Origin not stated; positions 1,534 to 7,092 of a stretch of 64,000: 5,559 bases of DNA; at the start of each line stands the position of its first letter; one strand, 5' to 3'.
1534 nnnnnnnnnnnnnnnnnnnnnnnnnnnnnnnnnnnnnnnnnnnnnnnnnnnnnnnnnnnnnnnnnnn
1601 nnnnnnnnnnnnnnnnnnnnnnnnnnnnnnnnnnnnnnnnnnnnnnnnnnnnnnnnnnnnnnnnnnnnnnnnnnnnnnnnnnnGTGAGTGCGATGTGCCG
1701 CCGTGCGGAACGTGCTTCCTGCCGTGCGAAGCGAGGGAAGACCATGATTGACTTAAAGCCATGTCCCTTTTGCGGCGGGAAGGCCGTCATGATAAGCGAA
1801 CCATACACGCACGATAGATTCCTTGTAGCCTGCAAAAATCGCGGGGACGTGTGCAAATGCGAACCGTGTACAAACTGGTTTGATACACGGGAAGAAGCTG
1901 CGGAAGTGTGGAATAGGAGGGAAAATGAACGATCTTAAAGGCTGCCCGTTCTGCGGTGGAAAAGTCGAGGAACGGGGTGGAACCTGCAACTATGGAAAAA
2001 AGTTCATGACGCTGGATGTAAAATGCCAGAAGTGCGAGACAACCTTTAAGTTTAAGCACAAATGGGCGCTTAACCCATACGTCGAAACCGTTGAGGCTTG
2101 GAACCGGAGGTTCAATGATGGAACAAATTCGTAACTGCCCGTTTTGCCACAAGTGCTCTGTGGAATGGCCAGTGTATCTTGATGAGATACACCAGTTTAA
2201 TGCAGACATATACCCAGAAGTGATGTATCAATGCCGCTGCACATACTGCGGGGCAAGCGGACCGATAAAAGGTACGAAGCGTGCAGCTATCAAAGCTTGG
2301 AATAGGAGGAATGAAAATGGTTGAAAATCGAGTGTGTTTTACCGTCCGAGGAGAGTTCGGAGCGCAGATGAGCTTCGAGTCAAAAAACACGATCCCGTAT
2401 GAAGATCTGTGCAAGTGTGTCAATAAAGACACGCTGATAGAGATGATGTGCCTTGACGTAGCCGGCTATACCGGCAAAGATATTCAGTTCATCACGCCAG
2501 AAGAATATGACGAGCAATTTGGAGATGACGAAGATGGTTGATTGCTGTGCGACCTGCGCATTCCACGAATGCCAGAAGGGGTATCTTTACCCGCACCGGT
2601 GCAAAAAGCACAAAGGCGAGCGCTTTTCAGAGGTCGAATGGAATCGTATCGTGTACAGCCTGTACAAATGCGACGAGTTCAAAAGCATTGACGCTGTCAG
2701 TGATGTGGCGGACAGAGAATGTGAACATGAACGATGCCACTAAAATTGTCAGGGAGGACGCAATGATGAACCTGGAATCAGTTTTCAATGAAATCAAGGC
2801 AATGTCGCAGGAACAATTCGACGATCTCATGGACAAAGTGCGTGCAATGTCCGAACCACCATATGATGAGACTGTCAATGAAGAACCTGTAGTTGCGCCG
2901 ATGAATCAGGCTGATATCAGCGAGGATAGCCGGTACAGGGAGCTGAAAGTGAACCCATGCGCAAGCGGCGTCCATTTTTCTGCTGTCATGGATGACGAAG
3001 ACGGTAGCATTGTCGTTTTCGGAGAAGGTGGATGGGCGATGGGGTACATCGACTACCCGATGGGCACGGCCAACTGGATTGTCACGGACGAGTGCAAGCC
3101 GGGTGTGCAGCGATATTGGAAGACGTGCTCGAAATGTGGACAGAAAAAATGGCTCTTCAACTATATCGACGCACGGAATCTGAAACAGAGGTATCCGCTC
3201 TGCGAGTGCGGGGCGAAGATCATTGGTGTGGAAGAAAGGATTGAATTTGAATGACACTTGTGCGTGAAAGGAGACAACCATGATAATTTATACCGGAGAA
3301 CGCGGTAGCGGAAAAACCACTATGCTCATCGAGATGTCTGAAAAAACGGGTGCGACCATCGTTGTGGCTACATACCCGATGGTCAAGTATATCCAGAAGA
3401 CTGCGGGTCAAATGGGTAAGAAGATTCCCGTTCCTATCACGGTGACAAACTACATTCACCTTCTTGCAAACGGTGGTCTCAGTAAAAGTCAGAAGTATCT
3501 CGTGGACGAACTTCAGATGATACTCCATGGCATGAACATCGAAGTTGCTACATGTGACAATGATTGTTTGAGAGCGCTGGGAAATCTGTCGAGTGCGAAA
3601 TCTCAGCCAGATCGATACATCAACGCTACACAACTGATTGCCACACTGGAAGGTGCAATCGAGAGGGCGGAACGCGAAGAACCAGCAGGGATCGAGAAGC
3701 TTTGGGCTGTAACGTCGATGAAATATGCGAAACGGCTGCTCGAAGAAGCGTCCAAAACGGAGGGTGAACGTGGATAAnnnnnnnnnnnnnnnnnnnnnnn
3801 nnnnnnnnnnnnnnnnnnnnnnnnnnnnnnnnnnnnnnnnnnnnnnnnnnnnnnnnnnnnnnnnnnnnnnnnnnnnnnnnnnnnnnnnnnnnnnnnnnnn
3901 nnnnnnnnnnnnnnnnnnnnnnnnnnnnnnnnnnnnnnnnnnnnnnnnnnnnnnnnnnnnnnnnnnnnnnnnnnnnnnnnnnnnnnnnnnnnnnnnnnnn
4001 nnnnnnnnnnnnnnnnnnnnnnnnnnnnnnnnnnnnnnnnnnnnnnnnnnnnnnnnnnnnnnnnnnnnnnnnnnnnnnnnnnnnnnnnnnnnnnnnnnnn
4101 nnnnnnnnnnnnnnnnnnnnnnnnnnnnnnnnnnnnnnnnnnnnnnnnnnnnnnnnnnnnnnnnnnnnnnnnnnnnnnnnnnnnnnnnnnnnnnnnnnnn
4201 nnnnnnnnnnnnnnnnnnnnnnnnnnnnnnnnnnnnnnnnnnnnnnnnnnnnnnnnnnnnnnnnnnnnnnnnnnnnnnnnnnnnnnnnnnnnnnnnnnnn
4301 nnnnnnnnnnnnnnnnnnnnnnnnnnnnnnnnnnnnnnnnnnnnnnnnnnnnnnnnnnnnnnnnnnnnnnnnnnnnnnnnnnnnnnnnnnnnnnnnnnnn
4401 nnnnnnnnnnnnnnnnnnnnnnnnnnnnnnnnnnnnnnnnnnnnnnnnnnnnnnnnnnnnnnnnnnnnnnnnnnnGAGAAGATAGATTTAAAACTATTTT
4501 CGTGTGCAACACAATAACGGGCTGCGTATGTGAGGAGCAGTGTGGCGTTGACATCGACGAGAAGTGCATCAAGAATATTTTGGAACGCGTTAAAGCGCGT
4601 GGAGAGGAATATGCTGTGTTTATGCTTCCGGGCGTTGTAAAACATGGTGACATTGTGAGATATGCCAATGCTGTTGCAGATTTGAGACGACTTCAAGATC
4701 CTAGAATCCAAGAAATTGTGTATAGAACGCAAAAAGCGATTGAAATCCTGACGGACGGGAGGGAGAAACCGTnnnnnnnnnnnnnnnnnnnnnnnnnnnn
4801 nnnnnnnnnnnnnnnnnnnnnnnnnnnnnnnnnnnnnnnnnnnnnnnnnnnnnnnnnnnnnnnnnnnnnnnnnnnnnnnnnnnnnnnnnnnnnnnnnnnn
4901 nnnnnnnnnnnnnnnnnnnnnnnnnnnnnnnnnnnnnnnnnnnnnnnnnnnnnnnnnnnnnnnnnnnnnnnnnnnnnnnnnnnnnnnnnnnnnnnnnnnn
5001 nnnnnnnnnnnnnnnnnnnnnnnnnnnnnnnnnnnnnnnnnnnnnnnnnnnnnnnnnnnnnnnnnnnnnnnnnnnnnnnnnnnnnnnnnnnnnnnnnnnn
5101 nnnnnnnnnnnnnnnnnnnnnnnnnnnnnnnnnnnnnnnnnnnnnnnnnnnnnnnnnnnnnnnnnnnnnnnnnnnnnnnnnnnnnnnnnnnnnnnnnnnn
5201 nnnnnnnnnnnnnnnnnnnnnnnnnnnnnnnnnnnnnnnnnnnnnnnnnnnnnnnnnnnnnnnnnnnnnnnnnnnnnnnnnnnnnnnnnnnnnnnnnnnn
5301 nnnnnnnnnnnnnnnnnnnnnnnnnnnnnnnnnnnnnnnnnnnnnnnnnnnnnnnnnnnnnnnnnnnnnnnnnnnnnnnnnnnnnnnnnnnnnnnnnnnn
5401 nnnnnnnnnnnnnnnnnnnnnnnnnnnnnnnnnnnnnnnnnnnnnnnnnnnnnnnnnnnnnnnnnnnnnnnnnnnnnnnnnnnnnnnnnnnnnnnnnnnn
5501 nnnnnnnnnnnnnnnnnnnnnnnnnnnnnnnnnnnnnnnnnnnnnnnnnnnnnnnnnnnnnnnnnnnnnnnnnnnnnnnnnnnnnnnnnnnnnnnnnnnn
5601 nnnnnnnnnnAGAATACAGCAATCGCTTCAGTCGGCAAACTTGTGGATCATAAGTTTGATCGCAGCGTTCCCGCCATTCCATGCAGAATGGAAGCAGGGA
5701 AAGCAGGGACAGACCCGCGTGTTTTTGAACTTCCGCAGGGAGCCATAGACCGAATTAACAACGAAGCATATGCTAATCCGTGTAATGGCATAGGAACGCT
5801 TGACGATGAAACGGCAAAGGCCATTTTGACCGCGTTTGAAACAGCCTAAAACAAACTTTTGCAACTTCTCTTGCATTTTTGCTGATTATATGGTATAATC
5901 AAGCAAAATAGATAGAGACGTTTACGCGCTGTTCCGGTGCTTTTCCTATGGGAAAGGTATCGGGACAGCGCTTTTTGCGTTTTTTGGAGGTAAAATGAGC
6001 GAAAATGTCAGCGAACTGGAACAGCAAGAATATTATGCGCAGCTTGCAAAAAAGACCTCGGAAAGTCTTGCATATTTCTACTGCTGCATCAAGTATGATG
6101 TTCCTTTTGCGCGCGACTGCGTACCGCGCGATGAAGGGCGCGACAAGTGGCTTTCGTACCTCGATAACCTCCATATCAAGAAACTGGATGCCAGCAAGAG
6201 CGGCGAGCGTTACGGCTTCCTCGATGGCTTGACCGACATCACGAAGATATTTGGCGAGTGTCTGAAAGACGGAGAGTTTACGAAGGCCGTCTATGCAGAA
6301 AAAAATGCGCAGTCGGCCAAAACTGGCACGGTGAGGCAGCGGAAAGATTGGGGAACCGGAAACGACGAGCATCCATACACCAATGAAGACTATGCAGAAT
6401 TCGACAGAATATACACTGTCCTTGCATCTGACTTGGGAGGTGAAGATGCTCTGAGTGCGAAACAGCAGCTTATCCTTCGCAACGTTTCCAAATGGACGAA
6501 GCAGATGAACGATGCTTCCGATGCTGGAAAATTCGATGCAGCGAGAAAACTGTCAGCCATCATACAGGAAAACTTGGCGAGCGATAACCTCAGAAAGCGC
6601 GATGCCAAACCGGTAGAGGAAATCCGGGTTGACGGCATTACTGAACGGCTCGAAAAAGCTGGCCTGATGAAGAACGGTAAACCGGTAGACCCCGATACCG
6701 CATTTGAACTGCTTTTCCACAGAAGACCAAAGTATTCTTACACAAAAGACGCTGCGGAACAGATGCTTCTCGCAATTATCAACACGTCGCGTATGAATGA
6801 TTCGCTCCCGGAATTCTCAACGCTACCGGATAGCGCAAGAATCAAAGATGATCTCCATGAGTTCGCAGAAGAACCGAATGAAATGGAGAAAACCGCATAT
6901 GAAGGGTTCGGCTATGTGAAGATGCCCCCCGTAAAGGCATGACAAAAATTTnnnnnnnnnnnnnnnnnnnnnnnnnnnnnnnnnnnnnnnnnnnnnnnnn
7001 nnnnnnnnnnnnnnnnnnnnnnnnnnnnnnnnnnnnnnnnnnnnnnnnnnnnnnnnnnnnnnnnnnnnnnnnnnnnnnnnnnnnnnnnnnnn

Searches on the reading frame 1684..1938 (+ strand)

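Call 28: search_protein_families(library=pfam, proteins=[window:1684-1938:+], max_evalue=0.01)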
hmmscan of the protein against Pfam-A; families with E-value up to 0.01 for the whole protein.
window:1684-1938:+ (84 aa): 1 family
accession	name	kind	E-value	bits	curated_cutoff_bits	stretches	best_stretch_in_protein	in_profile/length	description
PF14354.12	Lar_restr_allev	-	1.3e-11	45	28.6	1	22-79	1-57/58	Restriction alleviation protein Lar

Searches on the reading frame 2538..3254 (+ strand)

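Call 16: search_protein_families(library=phrogs, proteins=[window:2538-3254:+], max_evalue=0.001)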
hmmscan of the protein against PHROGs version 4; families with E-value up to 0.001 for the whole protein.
window:2538-3254:+ (238 aa): 0 families

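Call 28: search_protein_families(library=pfam, proteins=[window:2538-3254:+], max_evalue=0.01)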
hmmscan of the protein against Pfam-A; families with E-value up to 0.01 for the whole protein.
window:2538-3254:+ (238 aa): 1 family
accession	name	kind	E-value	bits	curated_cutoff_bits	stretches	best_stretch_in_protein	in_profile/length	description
PF20216.3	DUF6576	-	0.01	16.4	27.3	0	79-101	3-25/47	Family of unknown function (DUF6576)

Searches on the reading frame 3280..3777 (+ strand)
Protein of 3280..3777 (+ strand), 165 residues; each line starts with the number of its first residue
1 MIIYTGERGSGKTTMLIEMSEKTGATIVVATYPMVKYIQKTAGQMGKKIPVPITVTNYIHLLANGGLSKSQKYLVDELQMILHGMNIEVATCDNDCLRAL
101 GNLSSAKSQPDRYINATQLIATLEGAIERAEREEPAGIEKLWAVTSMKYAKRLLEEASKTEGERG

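Call 16: search_protein_families(library=phrogs, proteins=[window:3280-3777:+], max_evalue=0.001)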
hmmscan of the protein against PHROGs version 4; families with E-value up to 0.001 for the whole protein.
window:3280-3777:+ (165 aa): 1 family
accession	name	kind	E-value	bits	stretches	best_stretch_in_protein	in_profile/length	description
phrog_1828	-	unknown function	1.5e-17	64.8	1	1-88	1-90/109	-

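Call 37: search_protein_families(library=pfam, proteins=[window:3280-3777:+], max_evalue=0.01)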
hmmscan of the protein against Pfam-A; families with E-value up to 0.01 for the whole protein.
window:3280-3777:+ (165 aa): 0 families

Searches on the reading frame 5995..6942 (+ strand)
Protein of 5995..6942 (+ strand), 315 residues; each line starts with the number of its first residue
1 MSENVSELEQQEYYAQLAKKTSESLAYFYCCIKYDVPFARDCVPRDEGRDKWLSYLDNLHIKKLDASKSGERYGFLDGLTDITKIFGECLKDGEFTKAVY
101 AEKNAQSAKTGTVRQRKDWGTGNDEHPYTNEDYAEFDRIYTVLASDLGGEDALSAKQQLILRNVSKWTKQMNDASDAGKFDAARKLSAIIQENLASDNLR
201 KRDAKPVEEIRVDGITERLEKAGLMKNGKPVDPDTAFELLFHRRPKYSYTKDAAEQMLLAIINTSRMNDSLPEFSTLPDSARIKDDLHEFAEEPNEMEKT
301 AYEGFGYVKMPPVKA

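Call 16: search_protein_families(library=phrogs, proteins=[window:5995-6942:+], max_evalue=0.001)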
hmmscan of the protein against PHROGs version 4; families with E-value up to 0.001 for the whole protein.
window:5995-6942:+ (315 aa): 1 family
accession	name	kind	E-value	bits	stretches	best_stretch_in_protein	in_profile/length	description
phrog_3314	-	unknown function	4.8e-06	27.2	1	92-221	115-231/286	-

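Call 27: search_protein_families(library=pfam, proteins=[window:5995-6942:+], max_evalue=0.01)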
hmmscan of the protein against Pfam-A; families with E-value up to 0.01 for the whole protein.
window:5995-6942:+ (315 aa): 0 families
